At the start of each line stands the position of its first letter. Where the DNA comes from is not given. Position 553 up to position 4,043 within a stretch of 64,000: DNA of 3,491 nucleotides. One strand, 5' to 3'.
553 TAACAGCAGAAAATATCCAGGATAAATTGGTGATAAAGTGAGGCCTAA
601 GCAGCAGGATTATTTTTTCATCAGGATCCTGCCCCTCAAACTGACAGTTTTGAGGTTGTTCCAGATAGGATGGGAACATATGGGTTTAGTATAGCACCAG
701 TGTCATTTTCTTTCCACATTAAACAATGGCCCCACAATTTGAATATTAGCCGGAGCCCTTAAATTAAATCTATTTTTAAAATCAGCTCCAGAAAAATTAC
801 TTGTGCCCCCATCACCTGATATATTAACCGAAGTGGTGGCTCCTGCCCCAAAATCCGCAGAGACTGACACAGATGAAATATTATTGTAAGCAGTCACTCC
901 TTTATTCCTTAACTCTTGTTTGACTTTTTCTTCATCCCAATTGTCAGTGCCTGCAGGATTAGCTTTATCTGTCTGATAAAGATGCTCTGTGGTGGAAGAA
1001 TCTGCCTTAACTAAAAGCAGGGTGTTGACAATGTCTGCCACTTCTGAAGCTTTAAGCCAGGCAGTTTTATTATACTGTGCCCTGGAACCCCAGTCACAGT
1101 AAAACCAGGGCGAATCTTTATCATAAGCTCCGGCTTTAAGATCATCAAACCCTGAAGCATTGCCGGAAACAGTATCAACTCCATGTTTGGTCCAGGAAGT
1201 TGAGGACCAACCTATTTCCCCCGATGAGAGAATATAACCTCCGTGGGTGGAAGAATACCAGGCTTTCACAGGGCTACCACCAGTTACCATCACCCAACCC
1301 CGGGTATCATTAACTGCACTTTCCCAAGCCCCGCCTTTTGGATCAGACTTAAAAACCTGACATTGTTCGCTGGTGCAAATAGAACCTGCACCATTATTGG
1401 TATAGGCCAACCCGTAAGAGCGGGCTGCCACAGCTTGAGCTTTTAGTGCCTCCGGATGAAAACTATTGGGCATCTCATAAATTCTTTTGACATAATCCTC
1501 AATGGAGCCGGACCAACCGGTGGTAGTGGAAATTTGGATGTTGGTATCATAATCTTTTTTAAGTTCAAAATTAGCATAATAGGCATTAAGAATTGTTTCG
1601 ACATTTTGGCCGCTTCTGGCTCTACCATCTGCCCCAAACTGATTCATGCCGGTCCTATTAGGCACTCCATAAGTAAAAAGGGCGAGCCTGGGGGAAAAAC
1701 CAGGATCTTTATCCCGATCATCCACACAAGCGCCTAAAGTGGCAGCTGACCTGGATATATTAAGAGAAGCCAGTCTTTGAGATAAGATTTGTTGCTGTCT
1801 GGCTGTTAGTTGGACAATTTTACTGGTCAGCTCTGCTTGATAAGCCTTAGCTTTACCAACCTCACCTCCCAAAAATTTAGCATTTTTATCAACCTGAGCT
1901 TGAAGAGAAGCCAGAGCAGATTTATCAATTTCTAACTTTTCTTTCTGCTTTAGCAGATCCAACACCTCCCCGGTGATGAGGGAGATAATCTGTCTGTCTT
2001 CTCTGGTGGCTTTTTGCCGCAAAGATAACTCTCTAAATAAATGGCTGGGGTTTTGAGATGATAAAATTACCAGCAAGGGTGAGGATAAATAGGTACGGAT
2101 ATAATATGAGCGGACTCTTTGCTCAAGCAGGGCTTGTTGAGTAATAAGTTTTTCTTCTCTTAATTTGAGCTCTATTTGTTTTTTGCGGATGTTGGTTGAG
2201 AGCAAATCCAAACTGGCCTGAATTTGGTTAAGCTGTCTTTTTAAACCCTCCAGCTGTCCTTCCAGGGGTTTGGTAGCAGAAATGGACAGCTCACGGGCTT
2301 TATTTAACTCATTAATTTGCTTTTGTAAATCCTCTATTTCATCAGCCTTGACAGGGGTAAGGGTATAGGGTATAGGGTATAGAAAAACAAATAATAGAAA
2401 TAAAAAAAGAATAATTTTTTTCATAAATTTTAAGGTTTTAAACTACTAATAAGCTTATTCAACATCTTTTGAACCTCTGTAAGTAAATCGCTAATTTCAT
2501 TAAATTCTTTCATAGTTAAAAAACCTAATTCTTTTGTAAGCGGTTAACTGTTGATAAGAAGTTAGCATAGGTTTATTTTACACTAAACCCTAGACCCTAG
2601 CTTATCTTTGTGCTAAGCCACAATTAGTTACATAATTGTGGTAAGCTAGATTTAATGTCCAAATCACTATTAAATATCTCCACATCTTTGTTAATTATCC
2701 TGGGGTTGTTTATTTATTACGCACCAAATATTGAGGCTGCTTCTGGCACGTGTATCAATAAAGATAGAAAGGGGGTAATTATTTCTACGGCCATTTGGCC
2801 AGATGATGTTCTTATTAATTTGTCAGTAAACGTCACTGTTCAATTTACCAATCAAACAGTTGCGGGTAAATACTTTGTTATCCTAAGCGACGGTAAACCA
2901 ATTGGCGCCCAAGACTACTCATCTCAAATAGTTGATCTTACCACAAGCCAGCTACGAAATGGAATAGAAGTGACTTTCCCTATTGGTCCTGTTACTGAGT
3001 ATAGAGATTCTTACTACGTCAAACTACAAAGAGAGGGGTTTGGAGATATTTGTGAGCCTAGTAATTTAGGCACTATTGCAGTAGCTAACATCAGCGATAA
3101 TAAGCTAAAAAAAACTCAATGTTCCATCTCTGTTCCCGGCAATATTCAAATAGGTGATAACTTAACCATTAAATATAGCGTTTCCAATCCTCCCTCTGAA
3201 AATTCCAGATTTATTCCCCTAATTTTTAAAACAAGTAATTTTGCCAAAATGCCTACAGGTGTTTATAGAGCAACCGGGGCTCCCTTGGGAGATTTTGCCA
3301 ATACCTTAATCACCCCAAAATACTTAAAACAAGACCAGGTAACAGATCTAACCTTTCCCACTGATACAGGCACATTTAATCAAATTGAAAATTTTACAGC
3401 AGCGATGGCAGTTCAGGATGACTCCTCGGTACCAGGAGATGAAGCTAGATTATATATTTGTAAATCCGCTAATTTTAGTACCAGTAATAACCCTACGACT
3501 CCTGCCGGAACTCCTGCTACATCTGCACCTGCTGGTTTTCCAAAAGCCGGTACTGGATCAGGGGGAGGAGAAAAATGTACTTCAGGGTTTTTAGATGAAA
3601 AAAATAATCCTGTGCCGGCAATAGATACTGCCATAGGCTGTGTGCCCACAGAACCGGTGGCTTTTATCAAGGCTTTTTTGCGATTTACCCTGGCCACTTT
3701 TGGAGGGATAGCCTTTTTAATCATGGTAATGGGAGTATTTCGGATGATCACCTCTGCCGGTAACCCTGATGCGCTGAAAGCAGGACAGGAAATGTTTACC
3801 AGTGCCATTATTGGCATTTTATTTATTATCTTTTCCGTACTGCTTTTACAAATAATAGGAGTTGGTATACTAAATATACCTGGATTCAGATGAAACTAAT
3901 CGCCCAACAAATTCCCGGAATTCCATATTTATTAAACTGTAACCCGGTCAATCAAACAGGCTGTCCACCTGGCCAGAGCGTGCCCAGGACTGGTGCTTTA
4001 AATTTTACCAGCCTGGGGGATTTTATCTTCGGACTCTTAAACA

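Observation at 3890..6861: Pilin family with a conserved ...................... motif, including an internally duplicated gene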

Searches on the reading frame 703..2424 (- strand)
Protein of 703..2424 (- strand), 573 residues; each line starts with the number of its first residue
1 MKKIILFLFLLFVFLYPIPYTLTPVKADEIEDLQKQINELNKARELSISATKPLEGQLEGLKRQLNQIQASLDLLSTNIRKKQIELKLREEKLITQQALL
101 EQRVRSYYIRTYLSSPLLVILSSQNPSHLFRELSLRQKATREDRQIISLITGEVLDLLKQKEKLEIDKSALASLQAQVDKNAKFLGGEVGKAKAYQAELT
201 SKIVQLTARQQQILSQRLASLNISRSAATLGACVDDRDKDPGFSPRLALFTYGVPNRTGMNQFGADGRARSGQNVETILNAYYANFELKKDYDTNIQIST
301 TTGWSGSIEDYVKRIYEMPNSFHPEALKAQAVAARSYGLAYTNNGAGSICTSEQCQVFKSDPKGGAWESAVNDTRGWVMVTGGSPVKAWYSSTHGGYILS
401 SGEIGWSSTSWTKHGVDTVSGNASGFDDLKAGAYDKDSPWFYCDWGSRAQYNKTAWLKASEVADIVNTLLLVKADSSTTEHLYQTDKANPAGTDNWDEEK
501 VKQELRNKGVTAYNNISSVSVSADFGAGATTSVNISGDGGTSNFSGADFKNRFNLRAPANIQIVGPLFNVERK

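Call 4: search_protein_families(library=ncbifam, proteins=[window:703-2424:-], max_evalue=0.1)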
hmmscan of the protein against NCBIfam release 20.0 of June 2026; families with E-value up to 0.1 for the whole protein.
window:703-2424:- (573 aa): 4 families
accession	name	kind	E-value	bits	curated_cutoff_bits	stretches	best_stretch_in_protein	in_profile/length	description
TIGR02669.1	SpoIID_LytB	domain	3.3e-30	105.9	83.3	2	308-478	8-186/270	SpoIID/LytB domain-containing protein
TIGR02870.1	spore_II_D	equivalog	3.6e-18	65.8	234.75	2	308-402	74-192/338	stage II sporulation protein D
NF006543.0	PRK09039.1-2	equivalog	0.0033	17.3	305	1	28-86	124-182/350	peptidoglycan -binding protein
NF006542.0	PRK09039.1-1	equivalog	0.024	13.6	388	1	8-93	31-118/627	peptidoglycan -binding protein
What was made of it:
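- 703..2424 (-): SpoIID/LytB-domain protein with an N-terminal coiled coil, syntenic with the array. TIGR02669 3.3e-30: call 4.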

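Call 7: search_protein_families(library=pfam, proteins=[window:703-2424:-], max_evalue=0.01)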
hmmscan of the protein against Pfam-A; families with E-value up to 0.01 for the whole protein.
window:703-2424:- (573 aa): 1 family
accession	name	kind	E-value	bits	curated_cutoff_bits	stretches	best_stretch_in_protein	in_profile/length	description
PF08486.15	SpoIID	-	7e-16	59.1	23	1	308-379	13-95/97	Stage II sporulation protein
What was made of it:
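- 703..2424 (-): PF08486: call 7.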

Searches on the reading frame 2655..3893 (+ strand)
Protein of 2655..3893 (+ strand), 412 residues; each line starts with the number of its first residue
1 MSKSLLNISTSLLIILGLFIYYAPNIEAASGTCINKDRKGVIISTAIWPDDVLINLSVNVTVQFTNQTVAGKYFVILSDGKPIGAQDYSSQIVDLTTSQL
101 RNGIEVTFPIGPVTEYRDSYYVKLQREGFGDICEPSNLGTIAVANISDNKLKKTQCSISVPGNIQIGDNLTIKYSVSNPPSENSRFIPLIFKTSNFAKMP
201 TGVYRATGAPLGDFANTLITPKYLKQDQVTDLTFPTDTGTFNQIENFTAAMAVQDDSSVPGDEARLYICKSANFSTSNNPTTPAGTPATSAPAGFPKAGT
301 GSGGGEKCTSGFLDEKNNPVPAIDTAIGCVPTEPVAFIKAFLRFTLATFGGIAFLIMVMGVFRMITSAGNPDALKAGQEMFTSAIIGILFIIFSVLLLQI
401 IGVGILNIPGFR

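Call 3: search_protein_families(library=pfam, proteins=[window:2655-3893:+], max_evalue=0.1)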
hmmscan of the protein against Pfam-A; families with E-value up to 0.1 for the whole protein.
window:2655-3893:+ (412 aa): 1 family
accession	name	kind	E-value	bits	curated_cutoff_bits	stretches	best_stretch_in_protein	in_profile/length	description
PF18895.5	T4SS_pilin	-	0.044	14.3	26.6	1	350-399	21-69/71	Type IV secretion system pilin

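Call 4: search_protein_families(library=ncbifam, proteins=[window:2655-3893:+], max_evalue=0.1)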
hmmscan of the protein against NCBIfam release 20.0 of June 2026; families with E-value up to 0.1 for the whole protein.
window:2655-3893:+ (412 aa): 0 families

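Call 34: find_homologous_proteins(query=window:2655-3893:+, max_evalue=0.001)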
Query window:2655-3893:+ (412 aa): 309 proteins with E <= 0.001 among 8000 candidates; the best 120 are listed.
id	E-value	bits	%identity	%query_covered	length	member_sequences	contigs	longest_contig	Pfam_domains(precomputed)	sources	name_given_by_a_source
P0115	1.1e-262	889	100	97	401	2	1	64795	-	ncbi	-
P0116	3.7e-139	482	57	96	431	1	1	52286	PF18895.6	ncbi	-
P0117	2.7e-105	371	47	100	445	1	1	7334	PF18895.6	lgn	-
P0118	3.3e-93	331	46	100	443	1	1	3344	PF18895.6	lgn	-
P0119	1.1e-45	175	32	97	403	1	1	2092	PF18895.6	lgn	-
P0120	3.6e-43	166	75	27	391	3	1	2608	PF18895.6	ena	-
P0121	1.5e-41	161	67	32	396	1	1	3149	PF18895.6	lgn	-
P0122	1.5e-34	138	58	34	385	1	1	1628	PF18895.6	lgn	-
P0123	1.6e-34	138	59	32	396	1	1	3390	PF18895.6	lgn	-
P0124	7.2e-34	136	60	31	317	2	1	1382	PF18895.6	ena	-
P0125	7.8e-34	136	32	94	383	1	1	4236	PF18895.6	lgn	-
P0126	2.9e-33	134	53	32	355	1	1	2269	PF18895.6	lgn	-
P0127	5.4e-33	133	68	23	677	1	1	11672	-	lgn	-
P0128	1.4e-32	131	56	33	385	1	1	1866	PF18895.6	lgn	-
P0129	2.8e-32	130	33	74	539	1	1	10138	PF18895.6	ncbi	-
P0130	2.9e-32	130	57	28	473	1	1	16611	PF18895.6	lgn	-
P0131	3.4e-32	130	30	95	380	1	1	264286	PF18895.6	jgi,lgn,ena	-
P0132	4.6e-32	130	56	26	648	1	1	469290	PF18895.6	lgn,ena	-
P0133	1.2e-31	128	58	32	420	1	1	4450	PF18895.6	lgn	-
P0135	4.1e-31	127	59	27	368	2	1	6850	PF18895.6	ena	-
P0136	4.8e-31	126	57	30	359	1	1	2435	PF18895.6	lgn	-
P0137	5.2e-31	126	60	26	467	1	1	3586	PF18895.6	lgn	-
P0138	8.5e-31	126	52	37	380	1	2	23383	PF18895.6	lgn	-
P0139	8.9e-31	125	64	23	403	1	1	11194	PF18895.6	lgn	-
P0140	1.0e-30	125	57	28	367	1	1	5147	PF18895.6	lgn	-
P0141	1.1e-30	125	52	32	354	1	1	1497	PF18895.6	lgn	-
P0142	1.3e-30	125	61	27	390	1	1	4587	PF17789.8,PF02369.23,PF18895.6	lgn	-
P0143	1.4e-30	125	67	22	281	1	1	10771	PF18895.6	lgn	-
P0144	3.0e-30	124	34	67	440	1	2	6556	PF18895.6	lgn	-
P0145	3.1e-30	124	53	33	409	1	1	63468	PF18895.6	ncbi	-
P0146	3.5e-30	124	41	40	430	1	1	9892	PF18895.6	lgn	-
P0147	3.5e-30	124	47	34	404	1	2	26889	PF18895.6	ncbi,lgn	-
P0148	4.6e-30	123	55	31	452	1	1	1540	PF18895.6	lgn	-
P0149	7.0e-30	123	67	23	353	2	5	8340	PF18895.6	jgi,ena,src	-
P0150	8.2e-30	122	68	22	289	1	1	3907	PF18895.6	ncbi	-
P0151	8.4e-30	122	60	26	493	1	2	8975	PF18895.6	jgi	-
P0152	1.1e-29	122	63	27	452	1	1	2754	PF18895.6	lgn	-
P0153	1.1e-29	122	60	27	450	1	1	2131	PF18895.6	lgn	-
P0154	1.1e-29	122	55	26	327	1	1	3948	PF18895.6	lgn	-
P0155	1.2e-29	122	58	27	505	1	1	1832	PF18895.6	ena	-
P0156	1.2e-29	122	60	28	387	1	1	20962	PF18895.6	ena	-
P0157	1.3e-29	122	54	28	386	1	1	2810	PF18895.6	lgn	-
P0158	1.5e-29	121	63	26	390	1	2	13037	PF18895.6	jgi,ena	-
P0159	1.6e-29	121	57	28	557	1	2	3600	PF18895.6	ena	-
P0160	1.7e-29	121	69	22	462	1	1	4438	PF18895.6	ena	-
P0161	2.0e-29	121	63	26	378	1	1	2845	PF18895.6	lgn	-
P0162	2.4e-29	121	58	26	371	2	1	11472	PF18895.6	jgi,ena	-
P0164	2.6e-29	121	59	27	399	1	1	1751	PF18895.6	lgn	-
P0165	2.7e-29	121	55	31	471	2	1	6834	PF18895.6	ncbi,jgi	-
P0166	2.8e-29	121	68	23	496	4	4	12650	PF18895.6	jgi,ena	-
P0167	3.1e-29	120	57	27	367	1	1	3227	PF18895.6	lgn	-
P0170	3.7e-29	120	51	33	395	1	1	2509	PF18895.6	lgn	-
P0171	4.4e-29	120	60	26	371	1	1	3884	PF18895.6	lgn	-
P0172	4.7e-29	120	61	26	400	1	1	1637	PF18895.6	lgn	-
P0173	5.2e-29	120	52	33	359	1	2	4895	PF18895.6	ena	-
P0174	5.6e-29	120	57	26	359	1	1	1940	PF18895.6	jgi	jgi:hypothetical protein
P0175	6.3e-29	119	60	26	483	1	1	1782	PF18895.6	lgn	-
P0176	7.0e-29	119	58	26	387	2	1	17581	PF18895.6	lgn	-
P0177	7.4e-29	119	59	25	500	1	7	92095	PF18895.6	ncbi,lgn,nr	ncbi:hypothetical protein HYZ05_01040 [Candidatus Daviesbacteria bacterium]|nr:hypothetical protein 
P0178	7.9e-29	119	54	31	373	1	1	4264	PF18895.6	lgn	-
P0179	8.5e-29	119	58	25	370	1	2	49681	PF18895.6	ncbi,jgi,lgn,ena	-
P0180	9.0e-29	119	61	27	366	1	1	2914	PF18895.6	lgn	-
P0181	1.3e-28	118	60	25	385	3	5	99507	PF18895.6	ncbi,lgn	-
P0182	1.4e-28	118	55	32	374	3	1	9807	PF18895.6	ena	-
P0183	1.5e-28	118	72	21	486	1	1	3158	PF18895.6,PF00041.28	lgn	-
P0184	1.7e-28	118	68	22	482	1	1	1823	PF18895.6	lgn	-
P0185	1.7e-28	118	54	30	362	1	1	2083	PF18895.6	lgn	-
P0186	2.1e-28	118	52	33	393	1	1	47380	PF18895.6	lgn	-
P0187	2.1e-28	118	62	24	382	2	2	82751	PF18895.6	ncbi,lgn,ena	-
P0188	2.3e-28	118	60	25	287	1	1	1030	PF18895.6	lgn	-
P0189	2.4e-28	117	67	22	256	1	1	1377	PF18895.6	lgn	-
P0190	2.5e-28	117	58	27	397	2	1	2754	PF18895.6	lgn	-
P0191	2.6e-28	117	51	32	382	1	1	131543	PF18895.6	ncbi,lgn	-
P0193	2.8e-28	117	58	25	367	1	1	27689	PF18895.6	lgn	-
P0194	3.0e-28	117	64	22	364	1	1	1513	PF18895.6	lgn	-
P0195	3.0e-28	117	55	27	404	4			PF18895.6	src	-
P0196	3.6e-28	117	50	31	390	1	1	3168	PF18895.6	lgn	-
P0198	4.3e-28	117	52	32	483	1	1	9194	PF18895.6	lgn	-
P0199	5.6e-28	116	65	22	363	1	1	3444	PF18895.6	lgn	-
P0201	6.1e-28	116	68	22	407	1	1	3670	PF18895.6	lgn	-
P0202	6.7e-28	116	50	34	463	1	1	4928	PF18895.6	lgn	-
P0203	6.7e-28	116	70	22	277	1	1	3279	PF18895.6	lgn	-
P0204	7.8e-28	116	50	33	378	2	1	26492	PF18895.6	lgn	-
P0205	9.6e-28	115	32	70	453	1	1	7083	PF18895.6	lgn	-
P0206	1.0e-27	115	55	27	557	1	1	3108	PF18895.6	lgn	-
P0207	1.1e-27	115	41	41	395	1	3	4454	PF18895.6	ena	-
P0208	1.1e-27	115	62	22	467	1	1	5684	PF18895.6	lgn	-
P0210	1.3e-27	115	64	22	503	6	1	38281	PF18895.6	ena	-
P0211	1.4e-27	115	60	23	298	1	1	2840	PF18895.6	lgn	-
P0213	1.5e-27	115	57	27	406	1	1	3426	PF18895.6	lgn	-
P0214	1.7e-27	115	35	62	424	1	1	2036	PF18895.6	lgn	-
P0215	1.7e-27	115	31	71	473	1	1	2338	PF18895.6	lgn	-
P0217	1.9e-27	115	60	21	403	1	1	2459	PF18895.6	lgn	-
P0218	2.0e-27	114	52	32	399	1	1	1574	PF18895.6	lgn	-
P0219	2.0e-27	114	46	36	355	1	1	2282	PF18895.6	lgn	-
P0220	2.1e-27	114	61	22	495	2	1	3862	PF18895.6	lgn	-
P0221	2.6e-27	114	57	26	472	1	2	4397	PF18895.6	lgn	-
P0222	3.2e-27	114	56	26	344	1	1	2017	PF18895.6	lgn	-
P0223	3.4e-27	114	58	27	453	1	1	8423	PF18895.6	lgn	-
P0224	3.9e-27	113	34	68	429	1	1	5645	PF18895.6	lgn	-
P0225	4.3e-27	113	67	22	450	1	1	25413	PF18895.6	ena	-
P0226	4.4e-27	113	60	22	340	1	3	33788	PF18895.6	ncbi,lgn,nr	ncbi:hypothetical protein HYU95_03605 [Candidatus Daviesbacteria bacterium]|nr:hypothetical protein 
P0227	5.0e-27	113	52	33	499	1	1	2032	PF18895.6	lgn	-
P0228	5.6e-27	113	50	35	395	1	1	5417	PF18895.6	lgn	-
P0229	7.1e-27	113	69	21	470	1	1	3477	PF18895.6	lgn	-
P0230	7.2e-27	113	55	27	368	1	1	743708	PF18895.6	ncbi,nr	ncbi:MAG: pilin [Candidatus Daviesbacteria bacterium]|nr:pilin [Candidatus Daviesbacteria bacterium]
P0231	8.1e-27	112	55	27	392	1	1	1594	PF18895.6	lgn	-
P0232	8.4e-27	112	59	25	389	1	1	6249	PF18895.6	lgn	-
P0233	9.1e-27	112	46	36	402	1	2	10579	PF18895.6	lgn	-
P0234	9.8e-27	112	66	22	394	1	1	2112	PF18895.6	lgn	-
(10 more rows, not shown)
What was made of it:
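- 2655..3893 (+): Gene A (412 aa). It has a signal peptide (about residues 1-28), a beta-rich Ig-like ectodomain (residues 29-331, with 6 conserved Cys) and a C-terminal pilin-like hairpin (helices 334-365 and 371-404; nt about 3654-3866). Pfam PF18895 E=0.044 here, but PF18895 is precomputed on most orthologs: calls 3, 34.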

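Call 40: predict_structure(alignment_id=A2)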
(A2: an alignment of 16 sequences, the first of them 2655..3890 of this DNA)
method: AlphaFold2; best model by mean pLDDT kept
length: 412 residues; sequences in the alignment: 16
mean_pLDDT: 77.0   pTM: 0.46
mean pLDDT of the five models: 77.0, 76.4, 73.7, 73.5, 71.7
residues with pLDDT >= 90: 72; 70-90: 255; 50-70: 60; < 50: 25
segments of 3 or more residues with pLDDT < 50: 22-27, 291-305
pLDDT, mean of each block of 10 residues (from residue 1): 69 74 54 85 88 83 92 90 75 91 91 79 90 82 75 85 90 86 86 84 65 69 86 85 90 73 77 91 69 35 50 73 71 72 74 75 73 76 77 74 58 52
secondary structure, 60 per line:
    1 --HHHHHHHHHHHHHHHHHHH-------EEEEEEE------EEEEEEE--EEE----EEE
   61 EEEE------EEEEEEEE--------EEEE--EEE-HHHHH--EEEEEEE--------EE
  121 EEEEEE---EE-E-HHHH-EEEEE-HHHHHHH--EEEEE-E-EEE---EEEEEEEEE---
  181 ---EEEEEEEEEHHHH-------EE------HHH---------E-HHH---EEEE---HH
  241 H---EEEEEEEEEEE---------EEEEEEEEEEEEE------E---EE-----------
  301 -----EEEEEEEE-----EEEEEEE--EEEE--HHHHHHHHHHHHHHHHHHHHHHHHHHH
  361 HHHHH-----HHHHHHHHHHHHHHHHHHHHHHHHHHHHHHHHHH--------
elements in order: H3-21 E29-35 E42-48 E51-53 E58-64 E71-78 E87-90 E93-95 H97-101 E104-110 E119-126 H135-138 E140-144 H146-152 E155-159 E163-165 E169-177 E184-192 H193-196 E232-235 E245-255 E265-277 E306-313 E319-325 E328-331 H334-365 H371-404
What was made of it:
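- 2655..3893 (+): AF2 model, pLDDT 77: call 40.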

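Call 46: fold_search(model_id=the predicted structure, library=pdb)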
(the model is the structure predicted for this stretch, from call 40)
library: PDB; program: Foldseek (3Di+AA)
matches with E <= 10: 1987; with E <= 0.001: 203
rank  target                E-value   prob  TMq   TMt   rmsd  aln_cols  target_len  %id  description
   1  9gry_B                1.7e-05  1.00  0.17  0.28  18.1       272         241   12  Cryo-EM structure of human SLC35B1-Q113F variant with AMP-PNP (released 2025-05-21)
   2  7b17_B                2.4e-05  1.00  0.20  0.29  13.5       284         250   12  SARS-CoV-spike RBD bound to two neutralising nanobodies. (released 2021-02-10)
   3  6pcu_E                2.6e-05  1.00  0.18  0.29  17.5       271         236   13  VP8* of a G2P[4] human rotavirus in complex with scFv antibody 9 (released 2019-09-04)
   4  8eok_G                4.8e-05  1.00  0.22  0.16   9.5       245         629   14  Structure of the C3bB proconvertase in complex with lufaxin and factor Xa (released 2023-08-30)
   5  6pcu_B                5.0e-05  0.99  0.17  0.28  18.2       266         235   12  VP8* of a G2P[4] human rotavirus in complex with scFv antibody 9 (released 2019-09-04)
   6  9qk2_F                5.3e-05  1.00  0.22  0.16   9.4       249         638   12  Structure of the Complement classical and lectin pathway C3 convertase in complex with substrate C3 (released 2025-12-24)
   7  8pwu_D                6.3e-05  0.99  0.17  0.28  18.5       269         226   14  PfRH5 bound to monoclonal antibody MAD10-255 (released 2024-06-05)
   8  3ifl_H                6.3e-05  0.99  0.19  0.30  11.4       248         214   15  X-ray structure of amyloid beta peptide:antibody (Abeta1-7:12A11) complex (released 2009-11-17)
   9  8y0y_E                8.8e-05  0.98  0.16  0.26  17.4       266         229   14  Cryo-EM structure of the 123-316 scDb/PT-RBD complex (released 2024-07-17)
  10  9q1l_D                9.3e-05  0.99  0.18  0.29  11.5       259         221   12  Crystal structure of the walnut allergen Jug r 2 bound to the human-derived Fab 6D12 (released 2026-01-21)
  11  7lu9_h                9.3e-05  0.98  0.17  0.28  12.1       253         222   14  Cryo-EM structure of DH851.3 bound to HIV-1 CH505 Env (released 2021-03-24)
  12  6c6y_H                1.2e-04  1.00  0.18  0.32  10.9       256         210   12  Crystal structure of Middle-East Respiratory Syndrome (MERS) coronavirus neutralizing antibody JC57-14 isolated from a (released 2018-03-07)
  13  8soz_C                1.2e-04  0.98  0.16  0.26  18.2       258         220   12  Structure of the complex formed by human interleukin-2 and scFv 602 (released 2024-09-04)
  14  8vgi_F                1.2e-04  0.99  0.17  0.30  12.3       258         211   12  CryoEM structure of tryptase in complex with engineered conformationally rigid anti-tryptase Fab E104.v1.2DS (released 2024-10-30)
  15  8vgj_F                1.2e-04  0.99  0.17  0.29  12.1       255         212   11  CryoEM structure of tryptase in complex with engineered conformationally rigid anti-tryptase Fab E104.v1.4DS (released 2024-10-30)
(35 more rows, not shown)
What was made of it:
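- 2655..3893 (+): Foldseek matches to tandem Ig / Fn3-like beta-sandwiches: call 46.
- Protein A carries a 300-residue Ig-like ectodomain, which is more useful at a distance from the cell (calls 40, 46).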

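Call 54: search_protein_families(library=phrogs, proteins=[window:2655-3893:+], max_evalue=0.01)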
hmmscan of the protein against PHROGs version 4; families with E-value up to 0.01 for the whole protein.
window:2655-3893:+ (412 aa): 0 families
